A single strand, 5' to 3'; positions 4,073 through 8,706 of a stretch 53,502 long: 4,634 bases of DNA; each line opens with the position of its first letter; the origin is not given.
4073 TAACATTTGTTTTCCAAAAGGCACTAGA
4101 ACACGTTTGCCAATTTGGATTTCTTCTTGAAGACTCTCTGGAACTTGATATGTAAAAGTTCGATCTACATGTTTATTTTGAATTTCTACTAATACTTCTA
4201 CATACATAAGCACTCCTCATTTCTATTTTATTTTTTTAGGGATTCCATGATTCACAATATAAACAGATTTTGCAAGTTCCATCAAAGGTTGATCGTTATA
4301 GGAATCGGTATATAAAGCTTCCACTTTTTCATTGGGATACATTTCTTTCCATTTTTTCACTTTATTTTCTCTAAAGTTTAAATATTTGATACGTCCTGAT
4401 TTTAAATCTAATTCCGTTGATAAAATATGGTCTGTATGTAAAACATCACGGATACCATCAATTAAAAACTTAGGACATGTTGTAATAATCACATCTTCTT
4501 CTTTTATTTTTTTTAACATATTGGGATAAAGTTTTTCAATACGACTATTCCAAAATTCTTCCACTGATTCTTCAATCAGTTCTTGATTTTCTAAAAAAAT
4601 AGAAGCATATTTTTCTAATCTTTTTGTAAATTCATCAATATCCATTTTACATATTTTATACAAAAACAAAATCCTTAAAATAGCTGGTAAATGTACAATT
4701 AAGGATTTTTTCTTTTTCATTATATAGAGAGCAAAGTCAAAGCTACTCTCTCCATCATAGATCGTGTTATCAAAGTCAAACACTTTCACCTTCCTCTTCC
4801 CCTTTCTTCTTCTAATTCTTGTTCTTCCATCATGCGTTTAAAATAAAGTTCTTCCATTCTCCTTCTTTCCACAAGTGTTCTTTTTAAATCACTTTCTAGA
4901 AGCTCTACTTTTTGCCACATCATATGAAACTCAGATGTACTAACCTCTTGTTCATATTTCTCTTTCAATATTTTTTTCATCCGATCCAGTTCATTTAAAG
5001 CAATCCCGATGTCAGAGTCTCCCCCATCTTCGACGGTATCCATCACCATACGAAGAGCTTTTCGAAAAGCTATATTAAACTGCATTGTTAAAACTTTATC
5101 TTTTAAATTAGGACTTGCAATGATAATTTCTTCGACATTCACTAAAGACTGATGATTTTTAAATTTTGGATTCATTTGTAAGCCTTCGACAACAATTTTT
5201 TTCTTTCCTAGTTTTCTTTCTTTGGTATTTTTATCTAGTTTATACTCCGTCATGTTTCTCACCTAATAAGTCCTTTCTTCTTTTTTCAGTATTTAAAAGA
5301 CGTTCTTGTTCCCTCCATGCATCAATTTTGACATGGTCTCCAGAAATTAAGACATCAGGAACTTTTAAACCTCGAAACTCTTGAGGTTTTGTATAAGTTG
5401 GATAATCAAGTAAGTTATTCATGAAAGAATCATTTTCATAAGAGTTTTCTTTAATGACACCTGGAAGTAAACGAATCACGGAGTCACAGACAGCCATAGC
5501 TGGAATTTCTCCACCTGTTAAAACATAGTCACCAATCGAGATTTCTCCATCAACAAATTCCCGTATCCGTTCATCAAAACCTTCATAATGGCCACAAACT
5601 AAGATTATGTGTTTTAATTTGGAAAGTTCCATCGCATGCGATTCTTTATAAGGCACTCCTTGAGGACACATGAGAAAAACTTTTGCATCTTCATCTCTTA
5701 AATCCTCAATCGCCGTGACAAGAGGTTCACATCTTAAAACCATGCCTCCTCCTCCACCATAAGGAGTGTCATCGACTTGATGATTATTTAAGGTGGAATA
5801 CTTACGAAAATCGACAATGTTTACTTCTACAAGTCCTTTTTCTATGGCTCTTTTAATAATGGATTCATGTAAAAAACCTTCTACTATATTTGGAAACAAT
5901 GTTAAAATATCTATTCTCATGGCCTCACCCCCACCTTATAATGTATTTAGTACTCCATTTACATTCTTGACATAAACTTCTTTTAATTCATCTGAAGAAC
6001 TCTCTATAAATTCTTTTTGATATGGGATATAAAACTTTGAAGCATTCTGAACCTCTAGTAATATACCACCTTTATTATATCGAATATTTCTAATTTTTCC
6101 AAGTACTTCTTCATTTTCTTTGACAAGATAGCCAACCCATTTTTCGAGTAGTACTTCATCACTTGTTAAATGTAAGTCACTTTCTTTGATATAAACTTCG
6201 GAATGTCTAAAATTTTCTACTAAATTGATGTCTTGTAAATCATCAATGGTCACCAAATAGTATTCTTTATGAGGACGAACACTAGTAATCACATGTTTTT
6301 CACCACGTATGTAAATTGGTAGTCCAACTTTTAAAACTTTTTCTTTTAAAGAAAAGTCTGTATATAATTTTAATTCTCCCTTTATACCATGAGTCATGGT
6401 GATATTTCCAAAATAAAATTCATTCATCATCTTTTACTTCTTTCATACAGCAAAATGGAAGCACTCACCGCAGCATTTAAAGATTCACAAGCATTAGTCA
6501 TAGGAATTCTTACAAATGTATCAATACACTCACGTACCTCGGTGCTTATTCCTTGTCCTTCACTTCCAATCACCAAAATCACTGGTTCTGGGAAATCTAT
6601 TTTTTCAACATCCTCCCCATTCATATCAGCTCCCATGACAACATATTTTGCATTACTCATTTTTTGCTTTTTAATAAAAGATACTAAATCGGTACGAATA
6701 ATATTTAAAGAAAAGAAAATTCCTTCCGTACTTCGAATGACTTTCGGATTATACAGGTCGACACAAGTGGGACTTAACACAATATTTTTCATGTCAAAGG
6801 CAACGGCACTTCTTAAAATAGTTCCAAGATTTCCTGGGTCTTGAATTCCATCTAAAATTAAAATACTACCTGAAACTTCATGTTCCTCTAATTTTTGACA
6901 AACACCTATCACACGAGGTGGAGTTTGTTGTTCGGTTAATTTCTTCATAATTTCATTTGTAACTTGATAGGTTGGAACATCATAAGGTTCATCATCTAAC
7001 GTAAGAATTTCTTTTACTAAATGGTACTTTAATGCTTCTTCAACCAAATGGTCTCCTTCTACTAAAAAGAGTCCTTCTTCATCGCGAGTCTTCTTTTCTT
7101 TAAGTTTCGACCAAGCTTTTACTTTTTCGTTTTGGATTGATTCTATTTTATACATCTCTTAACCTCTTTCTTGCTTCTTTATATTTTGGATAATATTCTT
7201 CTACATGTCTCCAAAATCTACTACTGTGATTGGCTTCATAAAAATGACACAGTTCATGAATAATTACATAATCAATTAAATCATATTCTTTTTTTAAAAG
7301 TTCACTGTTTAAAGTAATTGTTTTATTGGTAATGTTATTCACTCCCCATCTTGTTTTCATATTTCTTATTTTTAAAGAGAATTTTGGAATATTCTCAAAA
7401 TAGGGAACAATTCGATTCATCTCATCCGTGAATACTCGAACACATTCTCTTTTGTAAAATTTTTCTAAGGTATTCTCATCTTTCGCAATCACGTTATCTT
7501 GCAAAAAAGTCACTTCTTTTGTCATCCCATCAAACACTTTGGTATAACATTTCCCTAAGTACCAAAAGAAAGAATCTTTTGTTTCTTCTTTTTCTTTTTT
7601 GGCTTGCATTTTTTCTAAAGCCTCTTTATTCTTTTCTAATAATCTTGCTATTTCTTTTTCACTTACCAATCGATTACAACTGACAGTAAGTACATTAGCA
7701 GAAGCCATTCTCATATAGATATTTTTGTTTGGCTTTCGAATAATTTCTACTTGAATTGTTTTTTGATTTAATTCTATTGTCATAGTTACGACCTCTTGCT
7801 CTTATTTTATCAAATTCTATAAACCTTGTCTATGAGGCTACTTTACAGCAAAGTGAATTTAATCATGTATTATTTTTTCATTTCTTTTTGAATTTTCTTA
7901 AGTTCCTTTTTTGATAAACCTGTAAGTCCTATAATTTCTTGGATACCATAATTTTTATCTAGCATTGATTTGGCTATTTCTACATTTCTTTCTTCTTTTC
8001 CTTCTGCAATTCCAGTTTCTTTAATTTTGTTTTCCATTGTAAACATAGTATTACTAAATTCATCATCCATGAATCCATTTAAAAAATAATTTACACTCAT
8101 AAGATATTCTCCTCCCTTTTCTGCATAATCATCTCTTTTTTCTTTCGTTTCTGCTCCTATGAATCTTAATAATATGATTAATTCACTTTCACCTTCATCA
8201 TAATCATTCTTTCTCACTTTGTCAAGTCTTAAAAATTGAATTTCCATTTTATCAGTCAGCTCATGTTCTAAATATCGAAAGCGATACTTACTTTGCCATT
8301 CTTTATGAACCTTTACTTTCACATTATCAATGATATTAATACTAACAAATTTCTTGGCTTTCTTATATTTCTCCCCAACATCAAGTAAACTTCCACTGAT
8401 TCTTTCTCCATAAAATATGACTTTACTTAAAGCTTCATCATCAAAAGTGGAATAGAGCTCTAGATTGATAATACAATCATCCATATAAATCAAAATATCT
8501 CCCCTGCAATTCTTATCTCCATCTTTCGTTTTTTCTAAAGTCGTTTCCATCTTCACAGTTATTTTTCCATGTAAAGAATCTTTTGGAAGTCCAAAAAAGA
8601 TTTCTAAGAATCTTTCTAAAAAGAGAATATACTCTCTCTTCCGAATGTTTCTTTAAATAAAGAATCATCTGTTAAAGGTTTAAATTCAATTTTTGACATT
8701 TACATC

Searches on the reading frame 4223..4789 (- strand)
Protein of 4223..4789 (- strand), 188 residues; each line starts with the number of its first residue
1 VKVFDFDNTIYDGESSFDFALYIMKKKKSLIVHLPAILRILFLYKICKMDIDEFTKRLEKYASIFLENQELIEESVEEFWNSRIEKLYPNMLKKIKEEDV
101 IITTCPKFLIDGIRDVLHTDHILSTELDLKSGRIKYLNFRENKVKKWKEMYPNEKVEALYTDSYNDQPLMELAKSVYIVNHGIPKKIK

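Call 56: search_protein_families(library=pfam, proteins=[window:4223-4789:-], max_evalue=0.001)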
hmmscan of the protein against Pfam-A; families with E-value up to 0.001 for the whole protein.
window:4223-4789:- (188 aa): 1 family
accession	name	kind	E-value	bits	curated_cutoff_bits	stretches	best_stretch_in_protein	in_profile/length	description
PF12710.13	HAD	-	3.3e-13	50.9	27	1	3-171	2-189/189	haloacid dehalogenase-like hydrolase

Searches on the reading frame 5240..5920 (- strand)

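Call 56: search_protein_families(library=pfam, proteins=[window:5240-5920:-], max_evalue=0.001)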
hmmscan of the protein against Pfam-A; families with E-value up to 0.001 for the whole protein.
window:5240-5920:- (226 aa): 1 family
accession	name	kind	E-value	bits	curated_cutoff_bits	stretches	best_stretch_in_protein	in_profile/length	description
PF01746.26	tRNA_m1G_MT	-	3.6e-62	210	27.3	1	23-216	2-195/195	tRNA (Guanine-1)-methyltransferase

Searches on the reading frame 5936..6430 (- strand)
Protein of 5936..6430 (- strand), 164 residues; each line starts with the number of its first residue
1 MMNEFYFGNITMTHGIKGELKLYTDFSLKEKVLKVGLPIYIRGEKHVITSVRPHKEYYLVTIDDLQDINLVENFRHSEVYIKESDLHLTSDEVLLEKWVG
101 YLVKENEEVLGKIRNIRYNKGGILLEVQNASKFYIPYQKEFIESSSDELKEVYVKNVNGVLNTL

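Call 56: search_protein_families(library=pfam, proteins=[window:5936-6430:-], max_evalue=0.001)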
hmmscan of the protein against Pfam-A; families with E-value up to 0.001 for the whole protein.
window:5936-6430:- (164 aa): 2 families
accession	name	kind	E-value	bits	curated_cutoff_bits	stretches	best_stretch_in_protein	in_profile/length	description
PF01782.24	RimM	-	2.7e-12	47.2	23.5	1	8-85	3-84/84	RimM N-terminal domain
PF24986.1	PRC_RimM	-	3.1e-05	24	27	1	99-144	5-53/69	RimM PRC barrel domain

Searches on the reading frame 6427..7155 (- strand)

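Call 56: search_protein_families(library=pfam, proteins=[window:6427-7155:-], max_evalue=0.001)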
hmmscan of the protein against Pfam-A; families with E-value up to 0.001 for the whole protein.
window:6427-7155:- (242 aa): 2 families
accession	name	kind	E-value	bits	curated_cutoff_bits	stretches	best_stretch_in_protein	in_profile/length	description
PF00588.24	SpoU_methylase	-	6.4e-38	130.5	29.7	1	98-237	3-142/142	SpoU rRNA Methylase family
PF22435.1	MRM3-like_sub_bind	-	1.2e-17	64.5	27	1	9-84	1-84/84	MRM3-like substrate binding domain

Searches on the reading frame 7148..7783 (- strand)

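Call 56: search_protein_families(library=pfam, proteins=[window:7148-7783:-], max_evalue=0.001)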
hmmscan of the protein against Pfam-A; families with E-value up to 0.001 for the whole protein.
window:7148-7783:- (211 aa): 3 families
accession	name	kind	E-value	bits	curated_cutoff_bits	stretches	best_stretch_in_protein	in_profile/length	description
PF01863.23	YgjP-like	-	8.1e-40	137.5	26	1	20-209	1-205/207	YgjP-like, metallopeptidase domain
PF10263.15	SprT-like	-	5.5e-08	33.1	25.6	1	128-183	12-74/108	SprT-like family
PF08325.16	WLM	-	7.3e-05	23.4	26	1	166-203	79-116/190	WLM domain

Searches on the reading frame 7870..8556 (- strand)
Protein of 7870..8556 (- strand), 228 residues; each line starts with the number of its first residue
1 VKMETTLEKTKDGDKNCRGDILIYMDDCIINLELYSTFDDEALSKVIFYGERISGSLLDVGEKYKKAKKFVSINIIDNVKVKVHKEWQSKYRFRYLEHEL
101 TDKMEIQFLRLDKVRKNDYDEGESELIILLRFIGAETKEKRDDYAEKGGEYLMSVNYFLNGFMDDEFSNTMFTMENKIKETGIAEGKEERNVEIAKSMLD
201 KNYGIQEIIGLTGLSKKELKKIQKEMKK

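Call 57: search_protein_families(library=pfam, proteins=[window:7870-8556:-], max_evalue=0.001)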
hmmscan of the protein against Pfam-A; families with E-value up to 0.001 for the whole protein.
window:7870-8556:- (228 aa): 1 family
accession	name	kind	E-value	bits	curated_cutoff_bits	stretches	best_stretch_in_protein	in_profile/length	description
PF12784.13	PDDEXK_2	-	2.3e-10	41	27.4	1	4-160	42-200/229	PD-(D/E)XK nuclease family transposase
